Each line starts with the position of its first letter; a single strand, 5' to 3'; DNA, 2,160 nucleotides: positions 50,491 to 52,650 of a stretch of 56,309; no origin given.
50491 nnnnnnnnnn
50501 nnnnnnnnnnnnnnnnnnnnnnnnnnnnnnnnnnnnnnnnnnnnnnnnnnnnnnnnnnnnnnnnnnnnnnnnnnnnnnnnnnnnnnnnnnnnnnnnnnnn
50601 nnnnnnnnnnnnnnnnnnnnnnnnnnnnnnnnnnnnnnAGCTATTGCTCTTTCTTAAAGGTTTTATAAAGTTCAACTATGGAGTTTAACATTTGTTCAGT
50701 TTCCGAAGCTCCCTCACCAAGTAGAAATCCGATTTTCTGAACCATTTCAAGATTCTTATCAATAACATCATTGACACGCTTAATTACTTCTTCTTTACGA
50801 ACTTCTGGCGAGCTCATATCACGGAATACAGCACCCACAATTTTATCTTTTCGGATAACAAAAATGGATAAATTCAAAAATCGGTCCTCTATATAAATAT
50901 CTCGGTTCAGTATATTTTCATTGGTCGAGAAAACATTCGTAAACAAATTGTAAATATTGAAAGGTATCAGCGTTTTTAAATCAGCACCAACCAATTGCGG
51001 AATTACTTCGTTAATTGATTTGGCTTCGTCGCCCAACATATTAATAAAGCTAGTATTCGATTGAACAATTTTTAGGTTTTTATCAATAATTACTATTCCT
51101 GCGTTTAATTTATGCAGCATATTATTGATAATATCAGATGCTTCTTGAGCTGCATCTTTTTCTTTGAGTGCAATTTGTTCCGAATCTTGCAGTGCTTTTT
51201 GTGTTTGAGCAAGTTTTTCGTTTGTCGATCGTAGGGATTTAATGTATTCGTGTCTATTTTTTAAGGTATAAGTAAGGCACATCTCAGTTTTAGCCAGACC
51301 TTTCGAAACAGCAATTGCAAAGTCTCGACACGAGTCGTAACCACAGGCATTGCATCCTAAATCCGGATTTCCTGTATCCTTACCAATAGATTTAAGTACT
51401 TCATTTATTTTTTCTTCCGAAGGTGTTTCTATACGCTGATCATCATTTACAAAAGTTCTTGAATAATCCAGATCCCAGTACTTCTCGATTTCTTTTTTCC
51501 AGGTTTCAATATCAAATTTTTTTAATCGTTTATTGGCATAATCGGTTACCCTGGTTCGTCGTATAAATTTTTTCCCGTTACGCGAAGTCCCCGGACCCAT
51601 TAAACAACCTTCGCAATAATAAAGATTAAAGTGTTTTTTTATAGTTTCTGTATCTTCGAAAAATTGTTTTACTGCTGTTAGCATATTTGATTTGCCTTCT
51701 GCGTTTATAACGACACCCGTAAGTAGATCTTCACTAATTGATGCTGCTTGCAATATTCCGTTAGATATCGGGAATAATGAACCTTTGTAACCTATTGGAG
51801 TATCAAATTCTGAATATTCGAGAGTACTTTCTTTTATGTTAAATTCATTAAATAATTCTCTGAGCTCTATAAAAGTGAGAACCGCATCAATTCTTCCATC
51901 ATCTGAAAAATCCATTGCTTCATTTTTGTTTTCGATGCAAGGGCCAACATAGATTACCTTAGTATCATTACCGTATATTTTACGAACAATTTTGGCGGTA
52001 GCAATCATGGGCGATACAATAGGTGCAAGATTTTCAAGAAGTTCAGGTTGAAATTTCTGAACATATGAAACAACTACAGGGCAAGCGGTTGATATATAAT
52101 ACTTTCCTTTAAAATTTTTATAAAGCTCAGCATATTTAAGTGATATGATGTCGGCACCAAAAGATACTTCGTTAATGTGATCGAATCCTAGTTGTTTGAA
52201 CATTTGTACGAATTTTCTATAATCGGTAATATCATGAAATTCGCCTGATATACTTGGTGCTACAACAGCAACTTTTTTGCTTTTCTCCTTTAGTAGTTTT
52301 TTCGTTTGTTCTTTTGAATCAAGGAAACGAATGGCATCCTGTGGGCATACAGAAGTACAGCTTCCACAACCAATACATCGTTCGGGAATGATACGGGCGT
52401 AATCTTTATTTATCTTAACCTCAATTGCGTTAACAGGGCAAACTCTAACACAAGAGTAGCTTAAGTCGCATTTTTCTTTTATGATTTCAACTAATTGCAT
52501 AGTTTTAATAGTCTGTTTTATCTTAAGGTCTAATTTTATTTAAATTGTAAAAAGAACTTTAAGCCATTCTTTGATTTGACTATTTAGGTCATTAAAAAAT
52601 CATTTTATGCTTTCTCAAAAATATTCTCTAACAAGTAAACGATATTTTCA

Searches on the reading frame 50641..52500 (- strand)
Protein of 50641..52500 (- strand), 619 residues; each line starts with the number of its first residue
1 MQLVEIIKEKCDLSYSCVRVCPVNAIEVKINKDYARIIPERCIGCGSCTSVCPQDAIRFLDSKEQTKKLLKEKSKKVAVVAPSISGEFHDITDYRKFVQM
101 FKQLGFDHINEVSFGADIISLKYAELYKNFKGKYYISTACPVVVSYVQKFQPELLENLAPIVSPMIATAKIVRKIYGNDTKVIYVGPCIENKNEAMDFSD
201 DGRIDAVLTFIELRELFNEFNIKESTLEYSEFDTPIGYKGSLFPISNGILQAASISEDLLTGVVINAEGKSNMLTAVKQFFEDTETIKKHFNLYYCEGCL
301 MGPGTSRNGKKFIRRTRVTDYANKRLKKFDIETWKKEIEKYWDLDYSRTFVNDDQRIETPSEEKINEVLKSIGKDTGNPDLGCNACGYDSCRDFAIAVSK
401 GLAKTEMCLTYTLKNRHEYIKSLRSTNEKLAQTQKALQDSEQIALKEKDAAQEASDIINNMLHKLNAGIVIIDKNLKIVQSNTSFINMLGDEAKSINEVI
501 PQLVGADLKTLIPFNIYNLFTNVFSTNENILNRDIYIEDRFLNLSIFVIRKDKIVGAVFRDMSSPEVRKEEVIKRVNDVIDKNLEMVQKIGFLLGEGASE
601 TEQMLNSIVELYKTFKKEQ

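Call 28: find_encoding_contigs(protein=window:50641-52500:-, flank=10000, max_places=6)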
Protein window:50641-52500:- (619 aa): 2 contigs read that carry it; 2 places shown.
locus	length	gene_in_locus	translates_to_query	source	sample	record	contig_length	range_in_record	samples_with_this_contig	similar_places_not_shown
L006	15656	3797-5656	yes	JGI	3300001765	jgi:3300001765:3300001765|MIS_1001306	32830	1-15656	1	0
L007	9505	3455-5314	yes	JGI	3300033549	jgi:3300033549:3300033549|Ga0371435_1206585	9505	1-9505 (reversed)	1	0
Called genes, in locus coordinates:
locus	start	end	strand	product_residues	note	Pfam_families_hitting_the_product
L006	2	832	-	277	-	?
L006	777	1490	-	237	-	PF12838:Fer4_7 (faint), PF12797:Fer4_2 (faint), PF00037:Fer4 (faint), PF12837:Fer4_6 (faint), PF10589:NADH_4Fe-4S, PF13237:Fer4_10 (weak), PF14697:Fer4_21, PF13187:Fer4_9 (weak)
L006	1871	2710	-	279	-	PF01512:Complex1_51K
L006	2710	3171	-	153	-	PF01257:2Fe-2S_thioredx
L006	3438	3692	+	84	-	PF01257:2Fe-2S_thioredx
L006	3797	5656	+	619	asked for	PF12838:Fer4_7, PF13187:Fer4_9 (weak), PF13237:Fer4_10, PF14697:Fer4_21 (weak), PF25160:LdpA_Fe-S-bd, PF00037:Fer4, PF12797:Fer4_2 (weak), PF02906:Fe_hyd_lg_C, +3 more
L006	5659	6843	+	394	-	PF07228:SpoIIE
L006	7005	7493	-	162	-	PF01257:2Fe-2S_thioredx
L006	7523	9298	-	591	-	PF00111:Fer2 (weak), PF13510:Fer2_4, PF10588:NADH-G_4Fe-4S_3, PF14697:Fer4_21 (weak), PF22117:Fer4_Nqo3, PF12838:Fer4_7, PF02906:Fe_hyd_lg_C, PF02256:Fe_hyd_SSU, +3 more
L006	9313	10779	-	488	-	PF01512:Complex1_51K, PF10531:SLBB (weak), PF10589:NADH_4Fe-4S, PF00037:Fer4 (weak), PF12838:Fer4_7, PF13187:Fer4_9 (weak), PF13237:Fer4_10, PF00037:Fer4 (weak), +2 more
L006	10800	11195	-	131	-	-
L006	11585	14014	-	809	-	PF05140:ResB, PF01578:Cytochrom_C_asm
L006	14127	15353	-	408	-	-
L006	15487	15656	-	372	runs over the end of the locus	PF00072:Response_reg, PF00512:HisKA, PF02518:HATPase_c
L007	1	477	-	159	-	?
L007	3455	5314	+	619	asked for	PF12838:Fer4_7, PF13187:Fer4_9 (weak), PF13237:Fer4_10, PF14697:Fer4_21 (weak), PF25160:LdpA_Fe-S-bd, PF00037:Fer4, PF12797:Fer4_2 (weak), PF02906:Fe_hyd_lg_C, +3 more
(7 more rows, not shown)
